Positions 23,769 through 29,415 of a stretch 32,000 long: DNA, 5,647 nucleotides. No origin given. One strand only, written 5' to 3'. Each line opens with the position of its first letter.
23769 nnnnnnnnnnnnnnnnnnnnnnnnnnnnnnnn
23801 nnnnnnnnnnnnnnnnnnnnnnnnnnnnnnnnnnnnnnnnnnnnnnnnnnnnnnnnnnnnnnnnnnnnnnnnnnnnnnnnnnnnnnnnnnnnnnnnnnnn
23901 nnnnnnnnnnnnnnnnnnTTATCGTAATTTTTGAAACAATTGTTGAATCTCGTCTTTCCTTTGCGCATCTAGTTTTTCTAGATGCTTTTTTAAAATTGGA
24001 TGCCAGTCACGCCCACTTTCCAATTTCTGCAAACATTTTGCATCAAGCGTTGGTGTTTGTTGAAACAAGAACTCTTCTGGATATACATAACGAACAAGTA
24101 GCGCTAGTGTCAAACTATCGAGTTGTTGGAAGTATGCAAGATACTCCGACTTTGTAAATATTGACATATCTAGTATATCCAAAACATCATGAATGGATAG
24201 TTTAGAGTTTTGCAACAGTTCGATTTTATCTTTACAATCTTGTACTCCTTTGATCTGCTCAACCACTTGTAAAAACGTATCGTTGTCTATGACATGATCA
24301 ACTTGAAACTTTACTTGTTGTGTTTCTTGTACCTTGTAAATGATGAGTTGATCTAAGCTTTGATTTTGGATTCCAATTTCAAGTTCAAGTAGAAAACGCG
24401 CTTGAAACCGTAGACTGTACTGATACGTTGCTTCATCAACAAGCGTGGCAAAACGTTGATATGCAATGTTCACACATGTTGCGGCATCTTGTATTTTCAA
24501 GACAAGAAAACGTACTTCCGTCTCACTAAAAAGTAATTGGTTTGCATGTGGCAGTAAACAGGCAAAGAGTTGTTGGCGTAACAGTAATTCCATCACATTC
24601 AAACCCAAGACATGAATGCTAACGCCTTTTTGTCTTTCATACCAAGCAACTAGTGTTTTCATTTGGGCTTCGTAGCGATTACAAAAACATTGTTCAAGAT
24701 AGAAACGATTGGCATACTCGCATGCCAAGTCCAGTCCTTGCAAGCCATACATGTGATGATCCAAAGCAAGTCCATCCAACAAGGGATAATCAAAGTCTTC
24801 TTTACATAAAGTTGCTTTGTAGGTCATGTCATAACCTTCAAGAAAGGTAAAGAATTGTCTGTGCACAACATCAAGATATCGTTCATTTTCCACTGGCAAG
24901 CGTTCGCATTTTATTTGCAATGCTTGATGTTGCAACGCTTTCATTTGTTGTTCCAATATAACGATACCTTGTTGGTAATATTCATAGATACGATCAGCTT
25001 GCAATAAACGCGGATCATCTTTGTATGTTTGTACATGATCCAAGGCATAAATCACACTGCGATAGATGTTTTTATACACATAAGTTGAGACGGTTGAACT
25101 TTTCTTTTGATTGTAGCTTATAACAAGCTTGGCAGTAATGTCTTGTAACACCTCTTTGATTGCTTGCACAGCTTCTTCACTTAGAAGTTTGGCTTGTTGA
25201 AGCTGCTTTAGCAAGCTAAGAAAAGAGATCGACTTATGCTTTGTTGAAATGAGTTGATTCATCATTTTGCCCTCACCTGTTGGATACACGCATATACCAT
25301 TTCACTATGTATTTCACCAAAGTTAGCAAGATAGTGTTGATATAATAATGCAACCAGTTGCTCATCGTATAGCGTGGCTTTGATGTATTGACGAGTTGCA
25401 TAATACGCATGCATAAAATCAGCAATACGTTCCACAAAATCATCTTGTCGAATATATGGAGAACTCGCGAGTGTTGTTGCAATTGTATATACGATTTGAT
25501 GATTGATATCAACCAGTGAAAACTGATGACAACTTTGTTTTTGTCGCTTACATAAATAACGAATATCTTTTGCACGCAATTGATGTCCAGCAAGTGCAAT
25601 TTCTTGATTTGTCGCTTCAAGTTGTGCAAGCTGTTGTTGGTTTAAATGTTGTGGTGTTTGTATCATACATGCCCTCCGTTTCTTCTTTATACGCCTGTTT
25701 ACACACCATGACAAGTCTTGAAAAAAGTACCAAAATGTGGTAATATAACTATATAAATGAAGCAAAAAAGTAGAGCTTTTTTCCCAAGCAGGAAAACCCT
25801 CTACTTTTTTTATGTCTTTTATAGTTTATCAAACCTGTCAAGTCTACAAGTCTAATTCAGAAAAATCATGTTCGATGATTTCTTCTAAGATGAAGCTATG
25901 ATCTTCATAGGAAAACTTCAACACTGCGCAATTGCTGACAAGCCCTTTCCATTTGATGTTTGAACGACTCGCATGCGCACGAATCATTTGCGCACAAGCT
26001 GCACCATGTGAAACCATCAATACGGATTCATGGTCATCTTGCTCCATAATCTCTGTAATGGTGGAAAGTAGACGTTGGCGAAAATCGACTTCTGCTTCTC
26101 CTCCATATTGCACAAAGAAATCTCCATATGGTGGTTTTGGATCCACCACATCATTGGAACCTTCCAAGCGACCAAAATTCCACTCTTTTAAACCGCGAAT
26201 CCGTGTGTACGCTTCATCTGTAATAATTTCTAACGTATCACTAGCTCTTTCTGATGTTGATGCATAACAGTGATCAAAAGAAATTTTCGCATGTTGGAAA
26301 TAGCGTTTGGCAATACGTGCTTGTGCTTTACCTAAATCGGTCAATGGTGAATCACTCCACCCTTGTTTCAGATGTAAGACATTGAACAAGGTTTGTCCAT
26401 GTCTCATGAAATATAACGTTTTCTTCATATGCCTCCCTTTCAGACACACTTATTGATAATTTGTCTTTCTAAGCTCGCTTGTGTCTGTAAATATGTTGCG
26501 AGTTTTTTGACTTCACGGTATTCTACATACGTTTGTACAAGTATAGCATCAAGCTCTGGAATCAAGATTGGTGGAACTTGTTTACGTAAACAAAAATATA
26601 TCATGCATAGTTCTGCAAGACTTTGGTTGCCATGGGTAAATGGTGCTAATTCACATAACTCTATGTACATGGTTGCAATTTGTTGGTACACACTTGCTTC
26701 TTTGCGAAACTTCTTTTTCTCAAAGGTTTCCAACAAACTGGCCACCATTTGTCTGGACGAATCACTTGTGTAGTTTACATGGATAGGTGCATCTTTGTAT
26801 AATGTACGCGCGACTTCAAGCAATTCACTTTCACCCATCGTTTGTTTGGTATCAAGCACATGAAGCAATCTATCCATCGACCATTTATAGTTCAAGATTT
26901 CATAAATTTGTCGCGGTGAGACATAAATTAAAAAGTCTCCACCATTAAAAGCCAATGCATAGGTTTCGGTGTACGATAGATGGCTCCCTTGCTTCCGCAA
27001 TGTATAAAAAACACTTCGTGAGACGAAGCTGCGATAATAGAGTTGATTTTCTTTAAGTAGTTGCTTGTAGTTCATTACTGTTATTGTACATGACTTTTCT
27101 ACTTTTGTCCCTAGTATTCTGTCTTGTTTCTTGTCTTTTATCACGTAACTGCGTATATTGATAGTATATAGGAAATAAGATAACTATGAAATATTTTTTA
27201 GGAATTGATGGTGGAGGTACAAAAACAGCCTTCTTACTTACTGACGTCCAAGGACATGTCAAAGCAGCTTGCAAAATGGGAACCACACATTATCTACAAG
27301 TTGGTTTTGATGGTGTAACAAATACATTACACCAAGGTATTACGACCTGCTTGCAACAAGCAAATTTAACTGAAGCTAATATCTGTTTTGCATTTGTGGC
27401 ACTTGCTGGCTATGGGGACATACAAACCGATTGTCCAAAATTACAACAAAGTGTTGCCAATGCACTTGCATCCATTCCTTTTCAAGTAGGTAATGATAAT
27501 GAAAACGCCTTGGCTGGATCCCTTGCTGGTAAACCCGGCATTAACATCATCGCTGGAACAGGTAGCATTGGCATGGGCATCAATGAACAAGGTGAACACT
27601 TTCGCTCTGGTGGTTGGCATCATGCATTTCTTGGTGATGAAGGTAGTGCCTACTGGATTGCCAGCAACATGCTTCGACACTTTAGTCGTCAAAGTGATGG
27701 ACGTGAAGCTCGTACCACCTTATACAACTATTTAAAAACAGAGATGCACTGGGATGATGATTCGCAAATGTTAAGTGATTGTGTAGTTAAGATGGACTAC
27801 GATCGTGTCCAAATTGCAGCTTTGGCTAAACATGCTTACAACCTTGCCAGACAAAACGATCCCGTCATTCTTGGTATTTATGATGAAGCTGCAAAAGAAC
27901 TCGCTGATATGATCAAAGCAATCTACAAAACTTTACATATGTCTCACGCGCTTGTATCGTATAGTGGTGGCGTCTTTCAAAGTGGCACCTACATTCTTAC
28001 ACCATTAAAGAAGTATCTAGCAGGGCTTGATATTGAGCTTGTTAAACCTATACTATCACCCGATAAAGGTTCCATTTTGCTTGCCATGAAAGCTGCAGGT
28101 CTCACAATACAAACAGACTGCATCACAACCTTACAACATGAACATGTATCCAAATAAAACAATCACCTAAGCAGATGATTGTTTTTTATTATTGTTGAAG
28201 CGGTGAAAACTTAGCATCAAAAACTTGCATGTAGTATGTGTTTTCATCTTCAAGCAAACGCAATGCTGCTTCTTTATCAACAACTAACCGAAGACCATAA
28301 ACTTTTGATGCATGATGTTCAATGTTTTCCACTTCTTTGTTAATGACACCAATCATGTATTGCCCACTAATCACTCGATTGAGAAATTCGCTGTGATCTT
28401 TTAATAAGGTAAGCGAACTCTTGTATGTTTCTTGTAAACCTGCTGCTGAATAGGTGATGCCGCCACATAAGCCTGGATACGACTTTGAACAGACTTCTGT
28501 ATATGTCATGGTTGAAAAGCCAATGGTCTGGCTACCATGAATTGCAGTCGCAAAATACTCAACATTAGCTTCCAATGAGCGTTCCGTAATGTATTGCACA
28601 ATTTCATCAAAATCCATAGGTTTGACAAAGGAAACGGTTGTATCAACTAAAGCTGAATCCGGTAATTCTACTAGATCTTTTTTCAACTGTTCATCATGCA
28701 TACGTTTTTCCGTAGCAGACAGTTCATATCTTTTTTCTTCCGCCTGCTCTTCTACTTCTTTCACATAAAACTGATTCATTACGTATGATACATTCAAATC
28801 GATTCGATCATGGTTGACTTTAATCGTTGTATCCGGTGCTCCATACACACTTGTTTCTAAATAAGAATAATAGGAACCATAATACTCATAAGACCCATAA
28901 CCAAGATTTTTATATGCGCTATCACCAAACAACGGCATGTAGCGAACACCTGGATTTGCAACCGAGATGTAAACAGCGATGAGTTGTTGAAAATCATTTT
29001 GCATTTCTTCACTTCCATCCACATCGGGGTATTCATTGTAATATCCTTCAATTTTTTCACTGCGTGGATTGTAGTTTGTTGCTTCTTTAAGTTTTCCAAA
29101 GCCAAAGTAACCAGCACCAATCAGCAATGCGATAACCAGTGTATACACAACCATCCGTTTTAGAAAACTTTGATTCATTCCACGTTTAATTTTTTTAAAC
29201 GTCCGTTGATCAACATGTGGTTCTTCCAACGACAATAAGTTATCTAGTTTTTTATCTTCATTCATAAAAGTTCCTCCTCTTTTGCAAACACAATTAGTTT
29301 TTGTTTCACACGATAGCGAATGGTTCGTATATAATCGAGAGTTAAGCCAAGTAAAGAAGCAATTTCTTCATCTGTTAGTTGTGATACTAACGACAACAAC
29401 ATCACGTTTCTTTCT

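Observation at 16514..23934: Two-component-controlled YfhO/GtrA/GtrB operon with a translationally coupled PIG-L deacetylase: candidate cationic amino-sugar decoration system for a surface polymer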

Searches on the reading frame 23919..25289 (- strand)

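Call 3: search_protein_families(library=pfam, proteins=[window:23919-25289:-], max_evalue=0.01)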
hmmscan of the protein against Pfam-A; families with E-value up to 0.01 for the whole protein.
window:23919-25289:- (456 aa): 1 family
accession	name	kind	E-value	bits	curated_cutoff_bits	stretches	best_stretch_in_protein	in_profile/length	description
PF19677.4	DUF6179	-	1.4e-42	146.2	25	1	52-317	2-271/272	Family of unknown function (DUF6179)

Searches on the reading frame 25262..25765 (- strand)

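Call 3: search_protein_families(library=pfam, proteins=[window:25262-25765:-], max_evalue=0.01)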
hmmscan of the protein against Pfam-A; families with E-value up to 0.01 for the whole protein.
window:25262-25765:- (167 aa): 1 family
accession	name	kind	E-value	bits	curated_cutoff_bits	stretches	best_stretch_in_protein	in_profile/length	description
PF19848.4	DUF6323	-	2.9e-13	50.1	30.6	1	49-145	2-98/127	Family of unknown function (DUF6323)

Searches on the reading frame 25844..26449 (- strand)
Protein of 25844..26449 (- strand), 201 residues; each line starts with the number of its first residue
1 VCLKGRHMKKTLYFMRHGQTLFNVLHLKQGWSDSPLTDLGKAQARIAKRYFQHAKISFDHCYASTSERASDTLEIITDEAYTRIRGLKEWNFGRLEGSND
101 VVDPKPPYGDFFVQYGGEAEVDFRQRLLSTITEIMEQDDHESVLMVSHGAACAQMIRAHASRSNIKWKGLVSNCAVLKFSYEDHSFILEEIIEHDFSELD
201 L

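Call 37: search_protein_families(library=pfam, proteins=[window:25844-26449:-], max_evalue=0.001)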
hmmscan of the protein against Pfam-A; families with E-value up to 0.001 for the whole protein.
window:25844-26449:- (201 aa): 1 family
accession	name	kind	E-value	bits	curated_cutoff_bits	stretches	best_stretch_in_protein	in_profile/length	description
PF00300.27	His_Phos_1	-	3.8e-33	115.2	21.7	1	12-190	1-190/194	Histidine phosphatase superfamily (branch 1)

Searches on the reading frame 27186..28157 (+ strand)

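Call 37: search_protein_families(library=pfam, proteins=[window:27186-28157:+], max_evalue=0.001)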
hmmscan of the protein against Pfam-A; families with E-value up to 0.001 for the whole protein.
window:27186-28157:+ (323 aa): 2 families
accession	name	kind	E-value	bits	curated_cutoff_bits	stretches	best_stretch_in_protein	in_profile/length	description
PF01869.26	BcrAD_BadFG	-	3.4e-36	125.6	31.5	1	5-269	1-236/271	BadF/BadG/BcrA/BcrD ATPase family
PF00480.26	ROK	-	0.00011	22.3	22.9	0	5-68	2-59/294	ROK family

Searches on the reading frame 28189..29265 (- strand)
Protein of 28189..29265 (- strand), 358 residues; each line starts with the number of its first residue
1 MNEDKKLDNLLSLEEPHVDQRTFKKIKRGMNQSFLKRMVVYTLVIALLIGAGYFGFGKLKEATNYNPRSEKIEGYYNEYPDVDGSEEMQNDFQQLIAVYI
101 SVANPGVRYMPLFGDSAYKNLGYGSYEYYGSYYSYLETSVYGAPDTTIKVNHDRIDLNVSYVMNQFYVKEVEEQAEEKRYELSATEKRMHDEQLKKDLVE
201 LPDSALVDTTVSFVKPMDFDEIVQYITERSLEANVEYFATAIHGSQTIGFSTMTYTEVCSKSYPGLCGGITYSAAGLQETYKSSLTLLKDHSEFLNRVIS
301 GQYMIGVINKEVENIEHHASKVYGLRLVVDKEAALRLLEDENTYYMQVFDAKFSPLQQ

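Call 37: search_protein_families(library=pfam, proteins=[window:28189-29265:-], max_evalue=0.001)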
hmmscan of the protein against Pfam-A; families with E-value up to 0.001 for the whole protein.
window:28189-29265:- (358 aa): 1 family
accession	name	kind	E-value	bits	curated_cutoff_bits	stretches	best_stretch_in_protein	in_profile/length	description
PF13791.11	Sigma_reg_C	-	0.00012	22.8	25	0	200-348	3-155/157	Sigma factor regulator C-terminal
